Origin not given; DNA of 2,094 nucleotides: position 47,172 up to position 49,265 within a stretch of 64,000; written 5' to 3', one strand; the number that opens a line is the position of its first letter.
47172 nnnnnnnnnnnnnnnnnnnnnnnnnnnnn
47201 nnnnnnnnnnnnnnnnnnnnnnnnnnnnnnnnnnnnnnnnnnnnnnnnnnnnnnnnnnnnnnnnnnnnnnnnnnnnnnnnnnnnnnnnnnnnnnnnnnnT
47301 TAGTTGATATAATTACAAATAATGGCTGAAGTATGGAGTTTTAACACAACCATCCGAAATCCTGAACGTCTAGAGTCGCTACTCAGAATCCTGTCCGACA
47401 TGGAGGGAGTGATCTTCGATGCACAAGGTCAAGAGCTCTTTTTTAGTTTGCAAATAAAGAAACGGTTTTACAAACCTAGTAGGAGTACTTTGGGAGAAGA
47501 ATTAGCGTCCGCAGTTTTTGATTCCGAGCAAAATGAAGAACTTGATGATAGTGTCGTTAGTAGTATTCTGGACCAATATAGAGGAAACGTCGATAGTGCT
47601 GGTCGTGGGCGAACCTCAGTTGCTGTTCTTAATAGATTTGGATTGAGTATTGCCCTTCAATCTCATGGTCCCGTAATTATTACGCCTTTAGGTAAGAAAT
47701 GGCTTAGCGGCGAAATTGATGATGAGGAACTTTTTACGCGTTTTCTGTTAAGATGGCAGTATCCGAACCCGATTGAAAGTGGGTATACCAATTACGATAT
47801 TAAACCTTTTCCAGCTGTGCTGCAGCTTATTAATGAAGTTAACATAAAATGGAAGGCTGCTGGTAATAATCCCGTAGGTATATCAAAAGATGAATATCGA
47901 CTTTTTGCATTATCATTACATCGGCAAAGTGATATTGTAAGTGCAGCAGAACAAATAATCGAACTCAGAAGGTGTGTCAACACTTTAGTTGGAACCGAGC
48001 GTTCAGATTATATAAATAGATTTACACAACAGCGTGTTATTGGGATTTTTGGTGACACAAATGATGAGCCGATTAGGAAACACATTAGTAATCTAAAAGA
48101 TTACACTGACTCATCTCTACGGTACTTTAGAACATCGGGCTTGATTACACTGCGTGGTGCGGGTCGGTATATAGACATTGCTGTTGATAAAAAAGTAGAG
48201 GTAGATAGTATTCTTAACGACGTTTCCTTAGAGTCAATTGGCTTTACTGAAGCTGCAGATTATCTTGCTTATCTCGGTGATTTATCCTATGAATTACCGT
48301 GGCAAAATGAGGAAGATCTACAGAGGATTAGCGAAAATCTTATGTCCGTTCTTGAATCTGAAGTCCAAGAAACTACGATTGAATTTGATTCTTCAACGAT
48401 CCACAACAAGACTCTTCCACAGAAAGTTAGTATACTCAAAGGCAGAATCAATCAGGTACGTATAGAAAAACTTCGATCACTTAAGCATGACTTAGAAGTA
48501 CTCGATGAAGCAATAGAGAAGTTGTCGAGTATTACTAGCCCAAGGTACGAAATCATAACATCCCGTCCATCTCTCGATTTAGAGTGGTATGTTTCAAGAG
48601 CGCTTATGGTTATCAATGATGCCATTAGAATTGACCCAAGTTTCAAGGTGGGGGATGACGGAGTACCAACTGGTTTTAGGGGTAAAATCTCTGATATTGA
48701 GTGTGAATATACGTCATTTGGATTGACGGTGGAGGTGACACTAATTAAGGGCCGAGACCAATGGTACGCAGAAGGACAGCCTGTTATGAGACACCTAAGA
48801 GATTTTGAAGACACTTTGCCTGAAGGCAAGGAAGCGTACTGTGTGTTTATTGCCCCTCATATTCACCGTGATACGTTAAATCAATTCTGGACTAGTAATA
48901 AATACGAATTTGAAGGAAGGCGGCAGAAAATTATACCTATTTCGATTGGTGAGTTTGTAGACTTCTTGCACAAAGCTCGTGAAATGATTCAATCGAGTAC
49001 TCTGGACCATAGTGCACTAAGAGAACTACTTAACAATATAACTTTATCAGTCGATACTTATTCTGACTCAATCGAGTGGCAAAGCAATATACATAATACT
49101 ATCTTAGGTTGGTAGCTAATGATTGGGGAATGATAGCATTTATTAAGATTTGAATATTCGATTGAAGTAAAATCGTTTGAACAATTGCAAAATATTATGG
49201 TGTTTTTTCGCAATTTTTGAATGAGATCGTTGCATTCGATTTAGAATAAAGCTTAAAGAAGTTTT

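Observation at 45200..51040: AT-rich horizontally acquired island beside mutS carrying a type IIS R-M system (tandem-Dam MTase fusion plus AlwI/PleI/N.BstNBI-family endonuclease)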

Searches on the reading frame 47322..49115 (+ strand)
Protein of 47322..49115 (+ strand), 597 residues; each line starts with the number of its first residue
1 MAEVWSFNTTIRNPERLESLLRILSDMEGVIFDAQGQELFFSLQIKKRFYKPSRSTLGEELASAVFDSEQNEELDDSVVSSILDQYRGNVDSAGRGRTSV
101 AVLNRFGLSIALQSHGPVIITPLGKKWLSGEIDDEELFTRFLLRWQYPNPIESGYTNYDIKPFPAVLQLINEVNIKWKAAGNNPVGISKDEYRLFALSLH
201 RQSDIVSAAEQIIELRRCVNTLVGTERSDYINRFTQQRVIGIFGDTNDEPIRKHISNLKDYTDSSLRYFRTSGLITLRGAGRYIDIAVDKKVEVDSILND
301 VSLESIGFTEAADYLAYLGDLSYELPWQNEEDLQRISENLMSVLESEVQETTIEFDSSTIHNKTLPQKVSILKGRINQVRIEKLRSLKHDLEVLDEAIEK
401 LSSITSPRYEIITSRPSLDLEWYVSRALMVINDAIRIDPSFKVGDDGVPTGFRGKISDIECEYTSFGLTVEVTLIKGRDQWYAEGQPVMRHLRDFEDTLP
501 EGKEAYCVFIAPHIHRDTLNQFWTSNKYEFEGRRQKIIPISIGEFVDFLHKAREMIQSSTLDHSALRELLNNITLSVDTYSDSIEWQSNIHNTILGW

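Call 3: search_protein_families(library=pfam, proteins=[window:47322-49115:+], max_evalue=0.01)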
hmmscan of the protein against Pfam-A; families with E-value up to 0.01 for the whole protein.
window:47322-49115:+ (597 aa): 2 families
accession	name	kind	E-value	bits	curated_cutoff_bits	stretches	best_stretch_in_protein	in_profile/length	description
PF09491.16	RE_AlwI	-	9.8e-79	265.8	23.1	1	106-547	3-440/441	AlwI restriction endonuclease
PF22440.1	SirC_C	-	4.8e-05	23.7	27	1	544-574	3-33/47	SirC C-terminal domain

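Call 4: search_protein_families(library=ncbifam, proteins=[window:47322-49115:+], max_evalue=0.01)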
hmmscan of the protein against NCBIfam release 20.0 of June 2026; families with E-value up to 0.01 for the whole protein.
window:47322-49115:+ (597 aa): 0 families

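Call 5: search_solved_structures(query=window:47322-49115:+, max_evalue=0.01, show_alignments=2)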
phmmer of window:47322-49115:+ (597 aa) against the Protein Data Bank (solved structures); distinct sequences matched with E-value up to 0.01: 6.
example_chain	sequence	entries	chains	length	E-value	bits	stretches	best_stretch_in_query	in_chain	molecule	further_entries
2ewf_A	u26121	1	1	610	6.3e-24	87.5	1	92-559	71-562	Nicking endonuclease N.BspD6I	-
6qnz_A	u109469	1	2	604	2.6e-23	85.4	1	92-559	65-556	Heterodimeric restriction endonuclease R.BspD6I large subunit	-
5lhc_A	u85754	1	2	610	6e-23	84.2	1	92-559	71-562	Nicking endonuclease N.BspD6I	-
5liz_A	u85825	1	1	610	1.4e-22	83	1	92-560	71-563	Nicking endonuclease N.BspD6I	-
5liq_A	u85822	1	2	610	1.6e-22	82.8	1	92-560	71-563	Nicking endonuclease N.BspD6I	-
2p14_A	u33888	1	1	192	6.7e-10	41.2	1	414-590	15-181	Heterodimeric restriction endonuclease R.BspD6I small subunit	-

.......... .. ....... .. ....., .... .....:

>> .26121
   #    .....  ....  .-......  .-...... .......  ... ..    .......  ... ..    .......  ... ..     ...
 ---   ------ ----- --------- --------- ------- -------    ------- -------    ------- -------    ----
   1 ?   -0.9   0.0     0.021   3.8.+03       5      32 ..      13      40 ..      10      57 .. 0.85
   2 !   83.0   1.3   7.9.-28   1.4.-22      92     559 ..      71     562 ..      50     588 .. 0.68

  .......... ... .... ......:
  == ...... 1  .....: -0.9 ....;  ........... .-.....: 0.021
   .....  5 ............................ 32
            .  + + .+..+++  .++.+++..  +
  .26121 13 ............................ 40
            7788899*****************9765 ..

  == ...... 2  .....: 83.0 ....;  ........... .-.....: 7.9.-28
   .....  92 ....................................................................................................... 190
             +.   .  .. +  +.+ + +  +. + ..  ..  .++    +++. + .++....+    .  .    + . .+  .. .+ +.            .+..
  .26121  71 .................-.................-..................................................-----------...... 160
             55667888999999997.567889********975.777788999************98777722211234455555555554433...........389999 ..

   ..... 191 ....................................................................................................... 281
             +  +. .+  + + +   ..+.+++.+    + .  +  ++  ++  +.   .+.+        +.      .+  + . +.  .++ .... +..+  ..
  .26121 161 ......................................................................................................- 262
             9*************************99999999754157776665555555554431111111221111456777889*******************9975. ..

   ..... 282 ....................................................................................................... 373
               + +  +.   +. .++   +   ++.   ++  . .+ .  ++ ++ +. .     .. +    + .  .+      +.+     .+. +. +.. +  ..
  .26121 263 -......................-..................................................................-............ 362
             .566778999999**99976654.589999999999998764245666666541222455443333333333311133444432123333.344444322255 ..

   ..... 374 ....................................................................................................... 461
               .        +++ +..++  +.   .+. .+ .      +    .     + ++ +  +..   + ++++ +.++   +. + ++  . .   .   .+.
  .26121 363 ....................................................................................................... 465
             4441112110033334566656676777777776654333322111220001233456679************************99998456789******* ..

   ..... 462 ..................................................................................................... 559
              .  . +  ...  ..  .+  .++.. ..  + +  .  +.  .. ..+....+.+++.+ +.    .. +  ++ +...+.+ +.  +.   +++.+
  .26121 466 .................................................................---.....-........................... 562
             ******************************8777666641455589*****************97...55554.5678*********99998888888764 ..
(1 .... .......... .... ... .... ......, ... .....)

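Call 7: find_encoding_contigs(protein=window:47322-49115:+, flank=10000, max_places=8)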
Protein window:47322-49115:+ (597 aa): 2 contigs read that carry it; 1 place shown.
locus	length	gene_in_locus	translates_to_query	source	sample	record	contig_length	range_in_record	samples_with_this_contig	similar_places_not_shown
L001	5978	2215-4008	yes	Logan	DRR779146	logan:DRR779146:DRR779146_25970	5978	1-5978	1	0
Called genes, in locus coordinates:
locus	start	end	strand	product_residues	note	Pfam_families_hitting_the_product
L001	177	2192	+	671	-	PF03602:Cons_hypoth95 (faint), PF02086:MethyltransfD12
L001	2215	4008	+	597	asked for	PF09491:RE_AlwI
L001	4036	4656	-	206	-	-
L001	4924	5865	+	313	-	-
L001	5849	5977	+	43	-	?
